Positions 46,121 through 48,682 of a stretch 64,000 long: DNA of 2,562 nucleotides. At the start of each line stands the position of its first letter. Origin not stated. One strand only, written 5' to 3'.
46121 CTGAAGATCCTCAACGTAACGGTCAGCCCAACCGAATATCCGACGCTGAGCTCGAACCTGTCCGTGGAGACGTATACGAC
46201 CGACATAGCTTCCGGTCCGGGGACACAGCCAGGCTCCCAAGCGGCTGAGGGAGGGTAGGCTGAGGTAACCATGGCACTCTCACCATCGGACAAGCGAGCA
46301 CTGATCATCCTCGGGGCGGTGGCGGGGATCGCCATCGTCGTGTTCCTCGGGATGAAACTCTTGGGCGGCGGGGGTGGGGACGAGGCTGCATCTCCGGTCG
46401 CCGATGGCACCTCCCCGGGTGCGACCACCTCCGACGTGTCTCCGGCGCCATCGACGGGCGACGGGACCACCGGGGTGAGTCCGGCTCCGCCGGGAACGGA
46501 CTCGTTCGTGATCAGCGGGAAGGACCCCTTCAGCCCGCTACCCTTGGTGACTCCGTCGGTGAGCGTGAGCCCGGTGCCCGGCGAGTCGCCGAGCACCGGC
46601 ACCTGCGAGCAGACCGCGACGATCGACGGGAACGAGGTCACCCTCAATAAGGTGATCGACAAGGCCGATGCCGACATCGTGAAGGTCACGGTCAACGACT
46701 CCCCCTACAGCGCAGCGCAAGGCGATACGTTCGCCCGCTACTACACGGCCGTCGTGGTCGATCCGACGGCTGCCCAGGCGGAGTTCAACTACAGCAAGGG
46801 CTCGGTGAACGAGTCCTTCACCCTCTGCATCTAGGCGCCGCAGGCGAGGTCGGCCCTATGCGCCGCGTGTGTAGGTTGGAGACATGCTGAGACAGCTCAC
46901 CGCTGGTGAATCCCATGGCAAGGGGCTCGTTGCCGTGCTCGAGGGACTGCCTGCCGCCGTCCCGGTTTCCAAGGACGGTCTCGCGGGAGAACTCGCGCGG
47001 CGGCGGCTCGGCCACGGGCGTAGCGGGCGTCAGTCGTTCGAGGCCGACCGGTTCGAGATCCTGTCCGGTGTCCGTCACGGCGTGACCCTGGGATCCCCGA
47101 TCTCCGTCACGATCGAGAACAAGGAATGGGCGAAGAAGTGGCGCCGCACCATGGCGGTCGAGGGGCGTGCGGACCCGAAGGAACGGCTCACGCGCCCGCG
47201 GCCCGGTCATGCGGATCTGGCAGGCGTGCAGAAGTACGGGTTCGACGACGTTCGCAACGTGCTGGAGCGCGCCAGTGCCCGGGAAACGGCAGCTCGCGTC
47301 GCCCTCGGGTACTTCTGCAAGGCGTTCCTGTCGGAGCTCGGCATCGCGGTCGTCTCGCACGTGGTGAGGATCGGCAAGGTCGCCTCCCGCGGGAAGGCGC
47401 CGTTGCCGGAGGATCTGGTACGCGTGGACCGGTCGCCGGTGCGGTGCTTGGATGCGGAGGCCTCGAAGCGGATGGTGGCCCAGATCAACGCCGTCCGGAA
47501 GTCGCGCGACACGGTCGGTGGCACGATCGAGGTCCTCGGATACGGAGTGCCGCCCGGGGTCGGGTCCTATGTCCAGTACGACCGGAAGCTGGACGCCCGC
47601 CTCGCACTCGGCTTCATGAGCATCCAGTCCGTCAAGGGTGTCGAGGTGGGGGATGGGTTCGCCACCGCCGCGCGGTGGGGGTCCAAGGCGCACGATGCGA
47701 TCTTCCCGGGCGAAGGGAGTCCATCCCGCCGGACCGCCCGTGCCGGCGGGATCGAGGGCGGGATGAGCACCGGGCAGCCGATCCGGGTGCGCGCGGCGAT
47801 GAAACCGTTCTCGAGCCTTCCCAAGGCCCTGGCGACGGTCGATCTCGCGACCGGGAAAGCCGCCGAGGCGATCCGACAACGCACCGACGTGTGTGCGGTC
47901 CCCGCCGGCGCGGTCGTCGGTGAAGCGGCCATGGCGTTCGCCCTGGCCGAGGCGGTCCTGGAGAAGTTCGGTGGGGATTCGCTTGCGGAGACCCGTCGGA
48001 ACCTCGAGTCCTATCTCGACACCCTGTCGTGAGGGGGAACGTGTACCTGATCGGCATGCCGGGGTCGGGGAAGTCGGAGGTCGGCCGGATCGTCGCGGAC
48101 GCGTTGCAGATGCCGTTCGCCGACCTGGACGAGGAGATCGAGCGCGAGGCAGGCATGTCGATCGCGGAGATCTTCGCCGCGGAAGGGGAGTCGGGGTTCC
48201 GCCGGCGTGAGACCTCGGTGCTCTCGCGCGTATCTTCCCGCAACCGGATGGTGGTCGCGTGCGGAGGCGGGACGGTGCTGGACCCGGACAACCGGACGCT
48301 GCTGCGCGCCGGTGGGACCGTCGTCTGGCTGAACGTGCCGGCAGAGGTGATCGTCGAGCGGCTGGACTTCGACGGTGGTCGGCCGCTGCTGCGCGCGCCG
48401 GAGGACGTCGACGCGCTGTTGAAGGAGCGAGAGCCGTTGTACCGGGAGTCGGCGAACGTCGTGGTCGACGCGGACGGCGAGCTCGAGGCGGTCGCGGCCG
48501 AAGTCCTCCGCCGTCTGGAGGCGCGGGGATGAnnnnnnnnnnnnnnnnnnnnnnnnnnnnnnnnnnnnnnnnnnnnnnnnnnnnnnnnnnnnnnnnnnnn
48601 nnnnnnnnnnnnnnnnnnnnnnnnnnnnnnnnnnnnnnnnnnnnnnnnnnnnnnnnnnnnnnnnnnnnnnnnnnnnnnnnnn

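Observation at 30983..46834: Complete, accessory-rich type IV pilus locus (~16 kb) inserted between aroE and aroC of an actinobacterial housekeeping block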

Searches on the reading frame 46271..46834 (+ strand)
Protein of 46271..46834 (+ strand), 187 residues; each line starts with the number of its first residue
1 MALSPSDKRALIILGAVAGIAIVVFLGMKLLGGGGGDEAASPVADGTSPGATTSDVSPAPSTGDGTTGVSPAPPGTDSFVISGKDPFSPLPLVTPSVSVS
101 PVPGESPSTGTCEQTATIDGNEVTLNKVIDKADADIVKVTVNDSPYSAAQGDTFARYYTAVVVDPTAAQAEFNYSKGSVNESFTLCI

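Call 4: search_protein_families(library=pfam, proteins=[window:46271-46834:+], max_evalue=0.01)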
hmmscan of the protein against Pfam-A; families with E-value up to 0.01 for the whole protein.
window:46271-46834:+ (187 aa): 0 families

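Call 34: search_protein_families(library=pfam, proteins=[window:46271-46834:+], max_evalue=10)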
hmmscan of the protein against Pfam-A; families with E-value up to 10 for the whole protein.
window:46271-46834:+ (187 aa): 0 families

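Call 62: search_protein_families(library=ncbifam, proteins=[window:46271-46834:+], max_evalue=0.01)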
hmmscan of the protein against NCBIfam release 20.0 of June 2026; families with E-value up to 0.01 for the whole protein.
window:46271-46834:+ (187 aa): 0 families

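Call 68: search_protein_representatives(protein=window:46271-46834:+)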
Query: 187 residues. Proteins with E-value up to 0.001 (for the whole library): 101; up to 1e-10: 18; up to 1e-30: 1. The best 101 are listed.
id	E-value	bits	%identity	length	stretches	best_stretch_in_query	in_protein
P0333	6.2e-87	306.3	83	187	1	1-187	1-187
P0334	1.6e-28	116.1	48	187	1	1-187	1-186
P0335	2.1e-25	105.9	45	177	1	1-187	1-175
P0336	2.8e-25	105.5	38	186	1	1-187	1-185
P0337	4.1e-22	95.2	40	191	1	2-187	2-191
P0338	2.0e-18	83.1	43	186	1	1-187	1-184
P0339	5.9e-18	81.6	42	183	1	1-187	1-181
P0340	6.7e-17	78.2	43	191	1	1-186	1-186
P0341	4.7e-16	75.4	36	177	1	1-187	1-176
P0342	1.1e-15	74.3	36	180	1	1-186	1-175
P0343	4.1e-15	72.4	43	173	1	1-187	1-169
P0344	4.2e-15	72.4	40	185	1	5-187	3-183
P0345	4.3e-12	62.5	40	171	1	1-183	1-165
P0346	7.0e-12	61.9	42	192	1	1-186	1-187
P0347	1.3e-11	61.0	39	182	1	1-186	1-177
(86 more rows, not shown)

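Call 70: search_protein_families(library=pfam, alignment_id=A3, max_evalue=0.1)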
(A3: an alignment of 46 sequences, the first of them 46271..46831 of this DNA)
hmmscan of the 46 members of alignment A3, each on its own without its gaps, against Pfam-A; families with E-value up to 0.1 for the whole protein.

A. member 1, window:46271-46831:+ (187 aa): 0 families

B. families by the number of members that match (of 46 scanned): 10 families
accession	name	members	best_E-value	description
PF04612.17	T2SSM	7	8.2e-05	Type II secretion system (T2SS), protein M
PF21827.1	New_glue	2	0.047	New glue protein family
PF25262.1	DUF7862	2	0.08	Domain of unknown function (DUF7862)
PF05887.16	Trypan_PARP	1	0.0019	Procyclic acidic repetitive protein (PARP)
PF17663.6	DUF5525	1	0.0055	Family of unknown function (DUF5525)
PF16537.11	T2SSB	1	0.015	Type II secretion system protein B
PF07883.17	Cupin_2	1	0.023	Cupin domain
PF13510.11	Fer2_4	1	0.05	2Fe-2S iron-sulfur cluster binding domain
PF13529.12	Peptidase_C39_2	1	0.078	Peptidase_C39 like family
PF01690.22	PLRV_ORF5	1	0.098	Potato leaf roll virus readthrough protein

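Call 71: search_solved_structures(query=A3, max_evalue=10)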
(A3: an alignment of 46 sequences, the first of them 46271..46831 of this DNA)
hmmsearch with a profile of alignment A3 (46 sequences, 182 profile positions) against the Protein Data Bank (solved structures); distinct sequences matched with E-value up to 10: 9.
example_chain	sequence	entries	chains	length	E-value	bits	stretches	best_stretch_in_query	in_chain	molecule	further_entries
7muc_AF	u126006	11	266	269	0.028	17.6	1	7-77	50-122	DotF | IcmG (DotF)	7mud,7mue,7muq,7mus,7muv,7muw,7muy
6u3r_A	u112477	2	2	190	0.32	14.1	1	70-141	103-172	DnaJ homolog subfamily B member 6,DnaJ homolog subfamily B member 6 | DnaJ homolog subfamily B member 6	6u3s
6gyb_c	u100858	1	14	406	0.33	14.1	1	6-79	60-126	VirB10 protein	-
1pu4_A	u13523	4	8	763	0.57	13.3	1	10-60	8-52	Membrane copper amine oxidase | MEMBRANE PRIMARY AMINE OXIDASE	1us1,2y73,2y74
2q17_A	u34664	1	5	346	0.83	12.8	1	57-106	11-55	formylglycine generating enzyme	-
6zlm_A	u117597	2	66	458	2.9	11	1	28-75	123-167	Dihydrolipoyllysine-residue acetyltransferase component of pyruvate dehydrogenase complex,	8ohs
6kux_A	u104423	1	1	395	5.9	10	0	4-27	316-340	alpha2A adrenergic receptor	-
9iqr_B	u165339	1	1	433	6.6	9.8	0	4-27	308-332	Alpha-2A adrenergic receptor,Soluble cytochrome b562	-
6kuy_A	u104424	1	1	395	8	9.6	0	4-27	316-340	Alpha2A adrenergic receptor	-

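Call 72: predict_structure(protein=window:46271-46831:+)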
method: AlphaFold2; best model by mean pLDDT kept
length: 187 residues; sequences in the alignment: 1
mean_pLDDT: 45.7   pTM: 0.23
mean pLDDT of the five models: 45.7, 43.5, 42.5, 42.1, 39.4
residues with pLDDT >= 90: 0; 70-90: 25; 50-70: 17; < 50: 145
segments of 3 or more residues with pLDDT < 50: 42-48, 50-56, 61-113, 115-176, 178-187
pLDDT, mean of each block of 10 residues (from residue 1): 73 87 79 52 45 44 30 30 31 30 36 45 46 41 38 37 39 43 42
secondary structure, 60 per line:
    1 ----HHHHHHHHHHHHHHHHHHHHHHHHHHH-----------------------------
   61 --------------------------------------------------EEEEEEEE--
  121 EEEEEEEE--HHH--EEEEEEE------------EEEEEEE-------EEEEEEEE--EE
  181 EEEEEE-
elements in order: H5-31 E111-118 E121-128 E136-142 E155-161 E169-176 E179-186

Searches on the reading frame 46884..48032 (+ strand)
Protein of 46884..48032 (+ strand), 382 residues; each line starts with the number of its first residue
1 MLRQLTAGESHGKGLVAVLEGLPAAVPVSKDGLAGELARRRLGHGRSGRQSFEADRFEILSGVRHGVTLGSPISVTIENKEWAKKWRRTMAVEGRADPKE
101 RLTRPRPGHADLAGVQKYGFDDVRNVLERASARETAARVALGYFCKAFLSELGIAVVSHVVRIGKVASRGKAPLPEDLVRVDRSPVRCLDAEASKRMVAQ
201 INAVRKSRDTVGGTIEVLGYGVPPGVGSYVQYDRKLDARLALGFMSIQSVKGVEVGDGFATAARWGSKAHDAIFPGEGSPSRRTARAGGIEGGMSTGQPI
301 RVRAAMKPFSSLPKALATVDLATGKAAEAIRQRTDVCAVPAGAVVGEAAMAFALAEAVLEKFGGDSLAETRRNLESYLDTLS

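Call 4: search_protein_families(library=pfam, proteins=[window:46884-48032:+], max_evalue=0.01)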
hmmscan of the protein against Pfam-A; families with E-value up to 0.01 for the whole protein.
window:46884-48032:+ (382 aa): 1 family
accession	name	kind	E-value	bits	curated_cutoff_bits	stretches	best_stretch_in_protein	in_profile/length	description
PF01264.26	Chorismate_synt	-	2e-112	375.6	27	1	2-359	1-327/327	Chorismate synthase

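Call 41: search_solved_structures(query=window:46884-48032:+, max_evalue=1e-30, show_alignments=2)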
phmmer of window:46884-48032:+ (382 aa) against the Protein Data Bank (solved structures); distinct sequences matched with E-value up to 1e-30: 11.
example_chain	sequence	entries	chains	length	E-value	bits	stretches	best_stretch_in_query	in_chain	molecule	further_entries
4ecd_A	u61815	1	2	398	1.9e-132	444.9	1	1-379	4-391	Chorismate synthase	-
1ztb_A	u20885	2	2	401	5.8e-130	436.8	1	1-378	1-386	Chorismate synthase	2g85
2o11_A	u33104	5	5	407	6.1e-130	436.7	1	1-378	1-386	Chorismate synthase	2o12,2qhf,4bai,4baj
1q1l_A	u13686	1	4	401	1.5e-109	369.6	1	2-379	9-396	Chorismate synthase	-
1qxo_A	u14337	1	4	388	6.1e-93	315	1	2-376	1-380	Chorismate synthase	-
4lj2_A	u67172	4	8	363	9.9e-54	186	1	2-359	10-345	Chorismate synthase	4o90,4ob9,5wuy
5z9a_A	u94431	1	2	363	1.5e-52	182.1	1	5-364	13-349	Chorismate synthase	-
1r52_A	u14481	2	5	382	3.6e-42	148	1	2-361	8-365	Chorismate synthase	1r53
7rca_A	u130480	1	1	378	3.2e-40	141.6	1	3-359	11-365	Chorismate synthase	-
1um0_A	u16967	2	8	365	6.6e-40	140.5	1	2-360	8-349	Chorismate synthase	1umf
1sq1_A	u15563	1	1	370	2.8e-38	135.2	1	5-359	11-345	Chorismate synthase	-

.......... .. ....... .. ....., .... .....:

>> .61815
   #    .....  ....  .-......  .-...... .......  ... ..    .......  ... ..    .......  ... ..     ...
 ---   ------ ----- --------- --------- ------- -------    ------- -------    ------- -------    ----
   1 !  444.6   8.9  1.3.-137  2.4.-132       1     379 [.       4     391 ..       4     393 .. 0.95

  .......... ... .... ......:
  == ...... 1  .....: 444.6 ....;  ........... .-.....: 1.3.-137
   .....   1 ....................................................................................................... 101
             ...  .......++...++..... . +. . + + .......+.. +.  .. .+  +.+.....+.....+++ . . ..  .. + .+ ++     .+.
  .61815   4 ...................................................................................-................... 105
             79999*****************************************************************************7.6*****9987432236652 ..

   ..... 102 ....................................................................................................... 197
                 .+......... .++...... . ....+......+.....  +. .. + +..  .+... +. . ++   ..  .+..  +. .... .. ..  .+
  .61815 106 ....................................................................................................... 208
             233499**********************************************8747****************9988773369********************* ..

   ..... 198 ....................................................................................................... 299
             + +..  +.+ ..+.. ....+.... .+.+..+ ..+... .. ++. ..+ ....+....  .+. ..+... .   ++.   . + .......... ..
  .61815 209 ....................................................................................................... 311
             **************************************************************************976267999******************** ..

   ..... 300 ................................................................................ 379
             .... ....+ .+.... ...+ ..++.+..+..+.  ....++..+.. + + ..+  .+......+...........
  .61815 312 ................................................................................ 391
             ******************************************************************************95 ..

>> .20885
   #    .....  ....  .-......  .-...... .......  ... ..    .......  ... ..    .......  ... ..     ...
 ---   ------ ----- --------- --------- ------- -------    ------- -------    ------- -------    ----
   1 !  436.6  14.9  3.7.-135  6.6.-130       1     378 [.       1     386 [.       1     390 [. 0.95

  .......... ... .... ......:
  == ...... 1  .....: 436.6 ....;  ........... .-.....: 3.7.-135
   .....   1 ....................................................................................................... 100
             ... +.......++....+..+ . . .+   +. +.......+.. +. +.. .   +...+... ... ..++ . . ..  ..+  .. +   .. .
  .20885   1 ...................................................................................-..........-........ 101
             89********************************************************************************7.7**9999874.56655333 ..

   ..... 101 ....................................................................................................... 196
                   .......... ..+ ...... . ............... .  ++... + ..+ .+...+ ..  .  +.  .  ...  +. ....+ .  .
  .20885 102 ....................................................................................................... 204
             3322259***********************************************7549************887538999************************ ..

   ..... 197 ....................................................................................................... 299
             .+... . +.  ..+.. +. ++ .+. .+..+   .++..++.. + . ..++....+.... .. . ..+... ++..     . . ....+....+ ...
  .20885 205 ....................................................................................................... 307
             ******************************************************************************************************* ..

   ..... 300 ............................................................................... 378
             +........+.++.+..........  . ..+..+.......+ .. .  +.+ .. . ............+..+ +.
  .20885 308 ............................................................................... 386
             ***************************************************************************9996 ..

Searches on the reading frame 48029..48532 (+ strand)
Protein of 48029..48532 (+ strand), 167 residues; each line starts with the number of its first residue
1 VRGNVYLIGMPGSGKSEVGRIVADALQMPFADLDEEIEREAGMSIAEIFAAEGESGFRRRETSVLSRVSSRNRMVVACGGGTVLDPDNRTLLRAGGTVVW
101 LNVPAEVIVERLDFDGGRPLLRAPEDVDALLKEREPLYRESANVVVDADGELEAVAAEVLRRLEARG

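Call 4: search_protein_families(library=pfam, proteins=[window:48029-48532:+], max_evalue=0.01)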
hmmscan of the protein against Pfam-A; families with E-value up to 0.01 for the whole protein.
window:48029-48532:+ (167 aa): 5 families
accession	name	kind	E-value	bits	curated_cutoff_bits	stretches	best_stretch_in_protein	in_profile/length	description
PF01202.28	SKI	-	1e-51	175.7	22.1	1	11-163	1-158/159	Shikimate kinase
PF13238.12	AAA_18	-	3.2e-05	24.8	29.4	1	6-113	2-109/128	AAA domain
PF13671.12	AAA_33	-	0.00021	22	27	1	5-112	2-115/143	AAA domain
PF13189.12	Cytidylate_kin2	-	0.0049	17.5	28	1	11-69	8-64/176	Cytidylate kinase-like family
PF00004.35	AAA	-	0.0075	17.2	21.2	0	5-34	1-30/131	ATPase family associated with various cellular activities (AAA)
